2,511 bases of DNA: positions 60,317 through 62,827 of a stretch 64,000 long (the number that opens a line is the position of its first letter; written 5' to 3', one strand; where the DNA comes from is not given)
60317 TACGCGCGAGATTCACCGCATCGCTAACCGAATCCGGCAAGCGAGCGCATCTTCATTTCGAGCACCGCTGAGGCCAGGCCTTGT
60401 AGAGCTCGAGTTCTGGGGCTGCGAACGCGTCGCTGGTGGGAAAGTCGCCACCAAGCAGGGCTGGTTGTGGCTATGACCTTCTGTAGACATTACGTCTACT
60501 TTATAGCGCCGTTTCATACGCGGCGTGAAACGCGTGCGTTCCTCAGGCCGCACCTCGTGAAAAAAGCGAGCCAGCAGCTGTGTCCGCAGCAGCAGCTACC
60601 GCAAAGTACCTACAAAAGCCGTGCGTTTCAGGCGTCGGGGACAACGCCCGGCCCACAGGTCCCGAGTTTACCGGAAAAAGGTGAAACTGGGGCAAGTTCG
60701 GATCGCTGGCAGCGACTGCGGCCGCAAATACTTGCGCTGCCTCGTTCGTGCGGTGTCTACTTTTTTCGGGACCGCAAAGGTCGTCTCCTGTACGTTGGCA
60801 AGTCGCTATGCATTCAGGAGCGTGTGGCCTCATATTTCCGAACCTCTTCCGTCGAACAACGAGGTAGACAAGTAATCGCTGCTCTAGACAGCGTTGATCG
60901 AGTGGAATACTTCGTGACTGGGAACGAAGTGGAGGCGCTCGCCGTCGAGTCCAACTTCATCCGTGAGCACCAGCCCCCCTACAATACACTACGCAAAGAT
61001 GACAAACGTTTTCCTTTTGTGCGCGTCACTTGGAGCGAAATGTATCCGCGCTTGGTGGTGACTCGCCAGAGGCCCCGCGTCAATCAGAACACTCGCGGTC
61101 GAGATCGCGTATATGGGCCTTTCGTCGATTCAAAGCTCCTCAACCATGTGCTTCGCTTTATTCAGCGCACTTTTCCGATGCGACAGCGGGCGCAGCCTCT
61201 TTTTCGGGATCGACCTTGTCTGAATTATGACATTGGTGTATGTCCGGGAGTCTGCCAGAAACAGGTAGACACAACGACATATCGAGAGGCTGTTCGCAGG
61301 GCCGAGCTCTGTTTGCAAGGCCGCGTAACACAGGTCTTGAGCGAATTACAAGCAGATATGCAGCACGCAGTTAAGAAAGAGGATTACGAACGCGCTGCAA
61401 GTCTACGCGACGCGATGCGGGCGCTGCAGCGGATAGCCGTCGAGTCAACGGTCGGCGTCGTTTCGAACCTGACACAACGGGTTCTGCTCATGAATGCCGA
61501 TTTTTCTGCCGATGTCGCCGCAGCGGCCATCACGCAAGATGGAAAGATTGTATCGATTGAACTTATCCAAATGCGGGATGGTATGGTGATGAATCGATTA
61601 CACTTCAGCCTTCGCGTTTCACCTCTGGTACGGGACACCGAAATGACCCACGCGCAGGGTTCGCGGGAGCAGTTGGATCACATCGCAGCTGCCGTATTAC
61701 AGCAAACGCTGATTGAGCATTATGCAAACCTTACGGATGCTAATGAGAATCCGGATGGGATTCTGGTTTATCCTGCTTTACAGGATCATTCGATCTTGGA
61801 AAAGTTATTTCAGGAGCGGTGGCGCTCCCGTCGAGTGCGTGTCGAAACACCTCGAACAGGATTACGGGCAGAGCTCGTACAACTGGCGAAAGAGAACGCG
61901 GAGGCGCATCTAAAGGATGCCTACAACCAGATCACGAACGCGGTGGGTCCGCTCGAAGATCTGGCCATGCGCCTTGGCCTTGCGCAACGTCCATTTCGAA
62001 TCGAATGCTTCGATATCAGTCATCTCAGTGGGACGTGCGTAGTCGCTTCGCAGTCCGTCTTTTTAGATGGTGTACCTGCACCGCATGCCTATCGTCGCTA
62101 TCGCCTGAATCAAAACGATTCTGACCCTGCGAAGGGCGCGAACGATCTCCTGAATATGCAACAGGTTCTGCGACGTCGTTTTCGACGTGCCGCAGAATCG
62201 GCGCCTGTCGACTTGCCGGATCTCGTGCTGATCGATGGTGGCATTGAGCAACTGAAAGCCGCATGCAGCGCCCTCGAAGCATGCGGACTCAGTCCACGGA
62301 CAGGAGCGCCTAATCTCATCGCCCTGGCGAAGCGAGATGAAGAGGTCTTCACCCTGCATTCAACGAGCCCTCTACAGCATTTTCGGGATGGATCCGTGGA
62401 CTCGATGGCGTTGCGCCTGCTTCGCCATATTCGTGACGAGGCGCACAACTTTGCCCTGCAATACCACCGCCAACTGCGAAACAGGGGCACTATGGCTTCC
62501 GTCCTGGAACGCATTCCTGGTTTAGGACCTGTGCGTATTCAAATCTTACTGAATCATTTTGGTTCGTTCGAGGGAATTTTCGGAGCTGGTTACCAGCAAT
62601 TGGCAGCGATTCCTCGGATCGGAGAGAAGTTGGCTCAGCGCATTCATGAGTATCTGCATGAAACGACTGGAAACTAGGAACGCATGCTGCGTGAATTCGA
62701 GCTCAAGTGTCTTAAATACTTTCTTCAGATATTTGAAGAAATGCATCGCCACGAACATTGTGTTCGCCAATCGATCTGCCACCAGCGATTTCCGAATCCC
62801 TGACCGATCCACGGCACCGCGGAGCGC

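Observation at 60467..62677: Intact bacterial-type UvrC excinuclease encoded in a eukaryotic nuclear context with a targeting-peptide-like extension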

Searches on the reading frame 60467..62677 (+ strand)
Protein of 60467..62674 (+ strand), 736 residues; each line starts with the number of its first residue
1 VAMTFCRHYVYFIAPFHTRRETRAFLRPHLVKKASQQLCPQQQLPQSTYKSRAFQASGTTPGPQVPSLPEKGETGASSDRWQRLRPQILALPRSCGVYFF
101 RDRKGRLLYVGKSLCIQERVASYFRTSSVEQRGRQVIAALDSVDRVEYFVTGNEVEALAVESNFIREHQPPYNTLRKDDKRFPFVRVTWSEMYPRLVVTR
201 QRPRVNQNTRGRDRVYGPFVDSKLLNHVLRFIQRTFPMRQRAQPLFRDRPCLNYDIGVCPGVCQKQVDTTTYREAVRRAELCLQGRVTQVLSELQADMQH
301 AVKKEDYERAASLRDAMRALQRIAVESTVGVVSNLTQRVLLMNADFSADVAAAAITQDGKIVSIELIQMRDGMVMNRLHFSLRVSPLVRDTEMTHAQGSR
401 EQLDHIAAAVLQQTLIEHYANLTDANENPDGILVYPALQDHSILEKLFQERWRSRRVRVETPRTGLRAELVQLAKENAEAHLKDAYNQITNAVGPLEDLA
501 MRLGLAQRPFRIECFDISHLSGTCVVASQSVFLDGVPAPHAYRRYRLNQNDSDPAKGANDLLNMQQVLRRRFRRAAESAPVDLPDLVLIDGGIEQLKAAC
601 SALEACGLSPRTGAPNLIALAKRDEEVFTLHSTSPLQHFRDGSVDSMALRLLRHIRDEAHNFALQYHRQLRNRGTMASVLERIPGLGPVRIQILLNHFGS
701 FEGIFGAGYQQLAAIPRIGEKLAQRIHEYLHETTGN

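Call 3: search_protein_families(library=pfam, proteins=[window:60467-62674:+], max_evalue=0.01)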
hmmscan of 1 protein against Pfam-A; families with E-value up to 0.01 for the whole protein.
window:60467-62674:+ (736 aa): 8 families
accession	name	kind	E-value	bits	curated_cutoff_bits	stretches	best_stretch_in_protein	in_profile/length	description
PF08459.17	UvrC_RNaseH_dom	-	2.8e-37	128.5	22.3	1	502-663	3-158/159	UvrC RNAse H endonuclease domain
PF22920.2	UvrC_RNaseH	-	6.5e-14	52.3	24.3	1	353-483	5-114/116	UvrC Ribonuclease H-like domain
PF14520.12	HHH_5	-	1.4e-10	41.9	27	1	680-731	4-56/57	Helix-hairpin-helix domain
PF02151.25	UVR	-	4.9e-09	36.1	21.5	1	289-322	2-35/36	UvrB/uvrC motif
PF12826.13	HHH_2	-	1.7e-06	28.5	27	1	683-733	8-58/64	Helix-hairpin-helix motif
PF01541.30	GIY-YIG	-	3.4e-06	27.7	22.6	1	95-173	2-78/78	GIY-YIG catalytic domain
PF14716.13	HHH_8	-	0.00054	20.7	30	0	710-732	48-70/73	Helix-hairpin-helix domain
PF00633.29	HHH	-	0.0016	18.6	24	0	700-729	1-30/30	Helix-hairpin-helix motif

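Call 4: search_protein_families(library=ncbifam, proteins=[window:60467-62674:+], max_evalue=0.01)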
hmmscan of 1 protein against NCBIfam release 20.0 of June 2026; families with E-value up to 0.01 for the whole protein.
window:60467-62674:+ (736 aa): 20 families
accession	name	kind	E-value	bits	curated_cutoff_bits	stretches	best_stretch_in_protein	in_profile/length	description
TIGR00194.1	uvrC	equivalog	1.1e-136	456.9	285.45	1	89-707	6-570/574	excinuclease ABC subunit UvrC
NF001824.0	PRK00558.1-5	equivalog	3.3e-115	385.9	451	1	82-733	5-647/652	excinuclease ABC subunit UvrC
NF011263.0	PRK14669.1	equivalog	4.8e-102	342.5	1108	1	84-715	3-589/624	excinuclease ABC subunit C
NF011262.0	PRK14668.1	equivalog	5.5e-100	335.4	544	1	84-729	6-576/577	excinuclease ABC subunit C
NF011260.0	PRK14666.1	equivalog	4.3e-93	313.3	649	2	85-331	3-242/698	excinuclease ABC subunit C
NF011261.0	PRK14667.1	equivalog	1.7e-83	281.1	818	2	87-336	9-246/567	excinuclease ABC subunit C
NF011266.0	PRK14672.1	equivalog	6.4e-79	266.1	1504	2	82-381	9-284/691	excinuclease ABC subunit C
NF011264.0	PRK14670.1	equivalog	1.8e-76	257.7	1021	2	83-363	7-274/602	excinuclease ABC subunit C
NF005906.0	PRK07883.1-4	equivalog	2e-52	178.3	495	1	82-362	202-476/563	DEDD exonuclease domain-containing protein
NF005907.0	PRK07883.1-5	equivalog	9.5e-39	133.2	454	1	90-327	226-458/584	DEDD exonuclease domain-containing protein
NF005905.0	PRK07883.1-3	equivalog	1.7e-31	109.5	508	1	82-323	214-446/581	DEDD exonuclease domain-containing protein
NF005904.0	PRK07883.1-2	equivalog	4.9e-27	94.4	969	1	83-325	221-457/584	DEDD exonuclease domain-containing protein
NF005903.0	PRK07883.1-1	equivalog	1.3e-23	83.3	1038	1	88-318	242-462/642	DEDD exonuclease domain-containing protein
NF007833.0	PRK10545.1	equivalog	3e-13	49.6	367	1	82-271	22-201/289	excinuclease Cho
NF010337.0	PRK13766.1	equivalog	1.8e-07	29.7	610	1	673-731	718-776/781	Hef nuclease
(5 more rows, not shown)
